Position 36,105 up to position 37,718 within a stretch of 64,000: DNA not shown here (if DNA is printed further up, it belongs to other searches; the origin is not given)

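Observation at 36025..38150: AT-rich 2.1-kb islet after oppC carrying an atypical restriction-modification-like gene pair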

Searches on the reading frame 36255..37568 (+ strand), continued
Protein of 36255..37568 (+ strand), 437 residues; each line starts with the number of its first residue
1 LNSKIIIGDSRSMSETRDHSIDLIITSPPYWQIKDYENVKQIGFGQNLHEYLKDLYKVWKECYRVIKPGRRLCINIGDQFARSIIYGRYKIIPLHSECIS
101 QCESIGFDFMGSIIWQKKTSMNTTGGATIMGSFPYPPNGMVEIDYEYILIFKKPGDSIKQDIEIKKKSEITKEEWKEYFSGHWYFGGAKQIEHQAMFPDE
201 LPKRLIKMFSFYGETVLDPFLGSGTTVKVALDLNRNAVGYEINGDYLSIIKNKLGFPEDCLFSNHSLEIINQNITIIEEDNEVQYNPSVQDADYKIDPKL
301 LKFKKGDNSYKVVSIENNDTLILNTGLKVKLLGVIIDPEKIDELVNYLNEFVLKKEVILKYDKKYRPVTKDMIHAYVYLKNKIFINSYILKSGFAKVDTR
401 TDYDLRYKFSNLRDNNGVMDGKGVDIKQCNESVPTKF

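Call 39: search_solved_structures(query=window:36255-37565:+, max_evalue=0.001)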
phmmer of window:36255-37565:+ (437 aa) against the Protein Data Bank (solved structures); distinct sequences matched with E-value up to 0.001: 12.
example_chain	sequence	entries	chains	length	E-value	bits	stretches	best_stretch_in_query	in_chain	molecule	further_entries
2zie_A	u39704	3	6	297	2.4e-52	181.5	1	5-254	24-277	Putative modification methylase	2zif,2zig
8s9m_A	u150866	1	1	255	1.1e-11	47.5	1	172-255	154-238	DNA cytosine-N4 methyltransferase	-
8s9n_A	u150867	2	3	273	1.5e-11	47.1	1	172-255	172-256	DNA cytosine-N4 methyltransferase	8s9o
9c3u_A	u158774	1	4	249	3.9e-10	42.4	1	16-252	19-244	Methyltransferase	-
8urk_A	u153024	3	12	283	5.1e-10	42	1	16-253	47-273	Methyltransferase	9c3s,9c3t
1boo_A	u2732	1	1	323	8e-07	31.5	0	192-249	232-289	PROTEIN (N-4 CYTOSINE-SPECIFIC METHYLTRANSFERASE PVU II)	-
1g60_A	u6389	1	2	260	5.6e-06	28.7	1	188-248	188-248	Adenine-specific Methyltransferase MboIIA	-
6pbd_A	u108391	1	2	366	3.7e-05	26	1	179-254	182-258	Modification methylase CcrMI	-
5hek_A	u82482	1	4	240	4.8e-05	25.6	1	187-255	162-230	Adenine specific DNA methyltransferase (DpnA)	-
1eg2_A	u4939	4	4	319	6.5e-05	25.2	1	189-259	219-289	MODIFICATION METHYLASE RSRI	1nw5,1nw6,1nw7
5hfj_A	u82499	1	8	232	6.7e-05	25.2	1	187-254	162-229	Adenine specific DNA methyltransferase (DpnA)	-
1nw8_A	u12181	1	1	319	9.8e-05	24.6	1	189-259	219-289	MODIFICATION METHYLASE RSRI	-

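Call 42: predict_structure(alignment_id=A3)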
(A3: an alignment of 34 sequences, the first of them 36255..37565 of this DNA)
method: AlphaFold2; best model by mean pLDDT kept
length: 437 residues; sequences in the alignment: 34
mean_pLDDT: 67.7   pTM: 0.62
mean pLDDT of the five models: 67.7, 56.6, 55.0, 53.7, 53.4
residues with pLDDT >= 90: 55; 70-90: 191; 50-70: 82; < 50: 109
segments of 3 or more residues with pLDDT < 50: 79-92, 116-145, 178-210, 276-279, 415-437
pLDDT, mean of each block of 10 residues (from residue 1): 85 81 80 60 76 90 90 70 38 71 89 52 29 31 55 76 55 52 33 31 33 75 73 83 83 73 75 60 76 66 63 87 91 89 90 89 70 87 86 87 83 50 29 25
secondary structure, 60 per line:
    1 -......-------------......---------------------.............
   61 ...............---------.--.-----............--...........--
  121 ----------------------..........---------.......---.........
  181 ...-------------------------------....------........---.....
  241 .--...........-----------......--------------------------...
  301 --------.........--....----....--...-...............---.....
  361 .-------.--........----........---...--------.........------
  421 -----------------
elements in order: E2-7 E21-26 H48-65 E66-75 H94-105 E108-118 E143-152 H162-168 H172-183 E215-218 H225-232 E236-241 H244-254 E266-271 E309-317 E320-323 E328-331 E334-336 H338-352 E356-361 E372-379 H385-391 E395-397 H406-414

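Call 51: fold_search(model_id=the predicted structure, library=pdb)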
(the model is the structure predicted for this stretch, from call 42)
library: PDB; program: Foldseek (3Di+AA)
matches with E <= 10: 1095; with E <= 0.001: 133
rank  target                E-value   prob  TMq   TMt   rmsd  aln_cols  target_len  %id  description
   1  2zie_B                3.7e-18  1.00  0.41  0.73   7.7       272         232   33  Crystal Structure of TTHA0409, Putatative DNA Modification Methylase from Thermus thermophilus HB8- Selenomethionine d (released 2008-07-29)
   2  2zig_B                7.5e-18  1.00  0.41  0.72   7.7       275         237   33  Crystal Structure of TTHA0409, Putative DNA Modification Methylase from Thermus thermophilus HB8 (released 2008-07-29)
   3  2zif_B                9.5e-18  1.00  0.40  0.69   8.0       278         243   32  Crystal Structure of TTHA0409, Putative DNA Modification Methylase from Thermus thermophilus HB8- Complexed with S-Ade (released 2008-07-29)
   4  2zif_A                2.6e-17  1.00  0.39  0.69   8.3       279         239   31  Crystal Structure of TTHA0409, Putative DNA Modification Methylase from Thermus thermophilus HB8- Complexed with S-Ade (released 2008-07-29)
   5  2zig_A                4.2e-17  1.00  0.40  0.70   7.8       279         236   32  Crystal Structure of TTHA0409, Putative DNA Modification Methylase from Thermus thermophilus HB8 (released 2008-07-29)
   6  2zie_A                1.0e-16  1.00  0.40  0.71   7.4       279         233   31  Crystal Structure of TTHA0409, Putatative DNA Modification Methylase from Thermus thermophilus HB8- Selenomethionine d (released 2008-07-29)
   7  8s9m                  9.7e-11  1.00  0.35  0.60   8.3       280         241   22  DNA cytosine-N4 methyltransferase (residues 79-324) from the Bdelloid rotifer Adineta vaga (released 2023-08-02)
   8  8urk_A                2.8e-10  1.00  0.35  0.58  12.6       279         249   22  Crystal structure of DNA N6-Adenine Methyltransferase M.BceJIV from Burkholderia cenocepacia in complex with duplex DN (released 2024-09-11)
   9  8s9n                  3.0e-10  1.00  0.33  0.60   8.5       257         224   22  DNA cytosine-N4 methyltransferase (residues 61-324) from the Bdelloid rotifer Adineta vaga - C2 crystal form (released 2023-08-02)
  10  8s9o_A                3.2e-10  1.00  0.34  0.61   8.2       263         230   22  DNA cytosine-N4 methyltransferase (residues 61-324) from the Bdelloid rotifer Adineta vaga - P1 crystal form (released 2023-08-02)
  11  8s9o_B                3.6e-10  1.00  0.34  0.62   8.4       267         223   21  DNA cytosine-N4 methyltransferase (residues 61-324) from the Bdelloid rotifer Adineta vaga - P1 crystal form (released 2023-08-02)
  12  1eg2                  1.6e-09  1.00  0.36  0.55  12.9       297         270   18  CRYSTAL STRUCTURE OF RHODOBACTER SPHEROIDES (N6 ADENOSINE) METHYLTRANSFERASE (M.RSRI) (released 2000-10-18)
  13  9c3s_A                2.0e-09  1.00  0.34  0.57  12.3       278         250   22  Crystal structure of DNA N6-Adenine Methyltransferase M.BceJIV from Burkholderia cenocepacia in complex with duplex DN (released 2024-09-11)
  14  1nw6                  2.1e-09  1.00  0.35  0.53  12.3       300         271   19  Structure of the beta class N6-adenine DNA methyltransferase RsrI bound to sinefungin (released 2003-07-29)
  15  1nw8                  4.6e-09  1.00  0.36  0.54  12.1       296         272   20  Structure of L72P mutant beta class N6-adenine DNA methyltransferase RsrI (released 2003-07-29)
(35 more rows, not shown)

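Call 65: find_encoding_contigs(protein=P0126, flank=4000, max_places=3)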
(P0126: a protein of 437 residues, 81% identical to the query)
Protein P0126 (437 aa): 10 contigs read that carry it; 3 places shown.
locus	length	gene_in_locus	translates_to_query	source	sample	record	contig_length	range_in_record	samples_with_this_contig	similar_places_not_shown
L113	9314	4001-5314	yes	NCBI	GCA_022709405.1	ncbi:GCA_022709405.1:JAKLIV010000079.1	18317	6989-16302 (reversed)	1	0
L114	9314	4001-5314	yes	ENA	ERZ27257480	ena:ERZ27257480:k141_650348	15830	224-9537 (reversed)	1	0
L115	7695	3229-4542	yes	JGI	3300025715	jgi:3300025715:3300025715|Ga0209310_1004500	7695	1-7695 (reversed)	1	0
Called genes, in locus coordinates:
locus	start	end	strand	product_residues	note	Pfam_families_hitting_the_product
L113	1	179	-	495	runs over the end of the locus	PF01522:Polysacc_deac_1, PF01209:Ubie_methyltran (weak), PF00398:RrnaAD (weak), PF13489:Methyltransf_23, PF08241:Methyltransf_11, PF08242:Methyltransf_12, PF13649:Methyltransf_25, PF13847:Methyltransf_31, +2 more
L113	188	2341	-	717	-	PF00109:ketoacyl-synt, PF00108:Thiolase_N (faint), PF02801:Ketoacyl-synt_C, PF13723:Ketoacyl-synt_2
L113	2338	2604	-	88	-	PF00550:PP-binding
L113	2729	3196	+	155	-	PF22817:ApeP-like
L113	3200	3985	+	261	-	PF02567:PhzC-PhzF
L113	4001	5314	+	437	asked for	PF01555:N6_N4_Mtase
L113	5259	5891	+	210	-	PF09568:RE_MjaI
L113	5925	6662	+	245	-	PF00106:adh_short, PF08659:KR, PF13561:adh_short_C2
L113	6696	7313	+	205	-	PF03548:LolA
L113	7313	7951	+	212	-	-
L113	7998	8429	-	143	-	PF01850:PIN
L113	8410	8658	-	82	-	-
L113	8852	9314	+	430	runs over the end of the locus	PF02310:B12-binding (weak)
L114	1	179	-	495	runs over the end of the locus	PF01522:Polysacc_deac_1, PF01209:Ubie_methyltran (weak), PF00398:RrnaAD, PF13489:Methyltransf_23, PF08241:Methyltransf_11, PF08242:Methyltransf_12, PF13649:Methyltransf_25, PF13847:Methyltransf_31, +2 more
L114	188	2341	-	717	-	PF00109:ketoacyl-synt, PF00108:Thiolase_N (faint), PF02801:Ketoacyl-synt_C, PF13723:Ketoacyl-synt_2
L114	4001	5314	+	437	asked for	PF01555:N6_N4_Mtase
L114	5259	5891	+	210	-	PF09568:RE_MjaI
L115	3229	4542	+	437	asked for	PF01555:N6_N4_Mtase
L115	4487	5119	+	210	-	PF09568:RE_MjaI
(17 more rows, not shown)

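Call 66: find_encoding_contigs(protein=P0123, flank=4000, max_places=2)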
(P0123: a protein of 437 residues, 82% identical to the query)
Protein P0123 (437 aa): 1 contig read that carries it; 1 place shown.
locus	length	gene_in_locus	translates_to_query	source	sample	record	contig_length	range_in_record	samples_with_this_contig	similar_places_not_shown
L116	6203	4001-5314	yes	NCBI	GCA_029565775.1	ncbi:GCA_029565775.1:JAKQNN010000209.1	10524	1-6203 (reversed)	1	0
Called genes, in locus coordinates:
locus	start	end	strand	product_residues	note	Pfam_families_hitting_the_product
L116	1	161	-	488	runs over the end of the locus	PF01522:Polysacc_deac_1, PF01209:Ubie_methyltran (weak), PF00398:RrnaAD (weak), PF13489:Methyltransf_23, PF08241:Methyltransf_11, PF08242:Methyltransf_12, PF13649:Methyltransf_25, PF13847:Methyltransf_31, +1 more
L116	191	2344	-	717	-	PF00109:ketoacyl-synt, PF00108:Thiolase_N (faint), PF02801:Ketoacyl-synt_C, PF13723:Ketoacyl-synt_2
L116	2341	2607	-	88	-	PF00550:PP-binding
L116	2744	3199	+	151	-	PF22817:ApeP-like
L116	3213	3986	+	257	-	PF02567:PhzC-PhzF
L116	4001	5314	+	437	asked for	PF01555:N6_N4_Mtase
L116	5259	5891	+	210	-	PF09568:RE_MjaI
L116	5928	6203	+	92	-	?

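Call 70: get_annotated_region(hit=H8, flank=2500)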
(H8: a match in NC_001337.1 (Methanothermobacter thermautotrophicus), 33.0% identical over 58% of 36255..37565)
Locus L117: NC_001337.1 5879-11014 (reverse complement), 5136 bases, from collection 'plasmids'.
description: Methanothermobacter thermautotrophicus plasmid pFZ1, complete sequence
organism: Methanothermobacter thermautotrophicus (NCBI taxid 145262)
taxonomy: Archaea; Euryarchaeota; Methanobacteria; Methanobacteriales; Methanobacteriaceae; Methanothermobacter; Methanothermobacter thermautotrophicus
host: -; source: -; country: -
typing (MOB-suite, as given by PLSDB): non-mobilizable
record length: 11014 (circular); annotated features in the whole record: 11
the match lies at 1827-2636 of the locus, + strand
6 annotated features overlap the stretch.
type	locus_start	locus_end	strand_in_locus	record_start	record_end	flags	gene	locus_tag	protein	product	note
CDS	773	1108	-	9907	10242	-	-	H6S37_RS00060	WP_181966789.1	hypothetical protein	-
CDS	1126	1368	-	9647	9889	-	-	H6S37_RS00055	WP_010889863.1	hypothetical protein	-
CDS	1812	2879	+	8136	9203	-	-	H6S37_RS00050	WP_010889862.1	site-specific DNA-methyltransferase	GO:0009307 - DNA restriction-modification system [Evidence IEA]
CDS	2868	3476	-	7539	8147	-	-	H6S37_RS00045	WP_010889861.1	MjaI family restriction endonuclease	GO:0009307 - DNA restriction-modification system [Evidence IEA]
CDS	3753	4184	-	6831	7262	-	-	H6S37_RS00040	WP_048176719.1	hypothetical protein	-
CDS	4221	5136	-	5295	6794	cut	-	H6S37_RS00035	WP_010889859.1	DUF11 domain-containing protein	-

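Call 74: search_protein_families(library=pfam, proteins=[L117:1812-2876:+, L117:2871-3476:-], max_evalue=0.1)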
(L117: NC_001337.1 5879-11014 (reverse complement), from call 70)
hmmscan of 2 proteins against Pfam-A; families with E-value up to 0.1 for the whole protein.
L117:1812-2876:+ (355 aa): 3 families
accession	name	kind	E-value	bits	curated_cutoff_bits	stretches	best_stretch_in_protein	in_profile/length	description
PF01555.25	N6_N4_Mtase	-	7.2e-49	167.2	26.7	1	23-271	1-220/221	DNA methylase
PF01170.24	UPF0020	-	0.00011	22.5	22.3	1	221-274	16-65/197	RMKL-like, methyltransferase domain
PF08241.18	Methyltransf_11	-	0.052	14.6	21.2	0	67-89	72-95/95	Methyltransferase domain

L117:2871-3476:- (202 aa): 4 families
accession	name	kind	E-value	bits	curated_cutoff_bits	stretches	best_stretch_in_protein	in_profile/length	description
PF09568.16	RE_MjaI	-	5.7e-64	215.3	22.7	1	31-190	1-160/164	MjaI restriction endonuclease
PF19580.5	Exo_endo_phos_3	-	0.042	13.3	27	1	65-117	27-79/311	Endonuclease/Exonuclease/phosphatase family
PF05464.17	Phi-29_GP4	-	0.08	13.5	27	0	68-111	34-77/126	Phi-29-like late genes activator (early protein GP4)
PF16736.11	sCache_like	-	0.086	13.6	27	0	70-109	2-40/117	Single Cache-like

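Call 87: find_encoding_contigs(protein=P0180, flank=4000, max_places=2)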
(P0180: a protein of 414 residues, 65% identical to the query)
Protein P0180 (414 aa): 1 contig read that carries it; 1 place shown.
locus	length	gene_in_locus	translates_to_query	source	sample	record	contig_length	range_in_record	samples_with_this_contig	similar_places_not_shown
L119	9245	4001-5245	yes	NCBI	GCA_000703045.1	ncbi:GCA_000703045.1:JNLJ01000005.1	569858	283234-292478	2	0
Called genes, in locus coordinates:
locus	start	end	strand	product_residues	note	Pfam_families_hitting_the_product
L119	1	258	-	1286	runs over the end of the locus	PF04357:TamB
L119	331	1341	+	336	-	PF13371:TPR_9 (faint), PF13424:TPR_12 (faint), PF13428:TPR_14 (faint), PF21033:RMD1-3 (weak), PF13432:TPR_16 (weak), PF00515:TPR_1 (weak), PF07719:TPR_2 (weak), PF13181:TPR_8 (weak), +6 more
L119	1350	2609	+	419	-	PF02403:Seryl_tRNA_N, PF00587:tRNA-synt_2b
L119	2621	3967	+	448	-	PF00342:PGI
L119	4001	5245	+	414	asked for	PF01555:N6_N4_Mtase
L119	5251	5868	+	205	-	PF09568:RE_MjaI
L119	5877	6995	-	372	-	PF00155:Aminotran_1_2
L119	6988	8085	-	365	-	PF01266:DAO, PF03486:HI0933_like (faint), PF07992:Pyr_redox_2 (faint), PF13738:Pyr_redox_3 (faint)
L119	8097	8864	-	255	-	PF23023:Anti-Pycsar_Apyc1, PF00753:Lactamase_B, PF12706:Lactamase_B_2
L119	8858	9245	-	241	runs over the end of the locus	PF00106:adh_short, PF08659:KR, PF13561:adh_short_C2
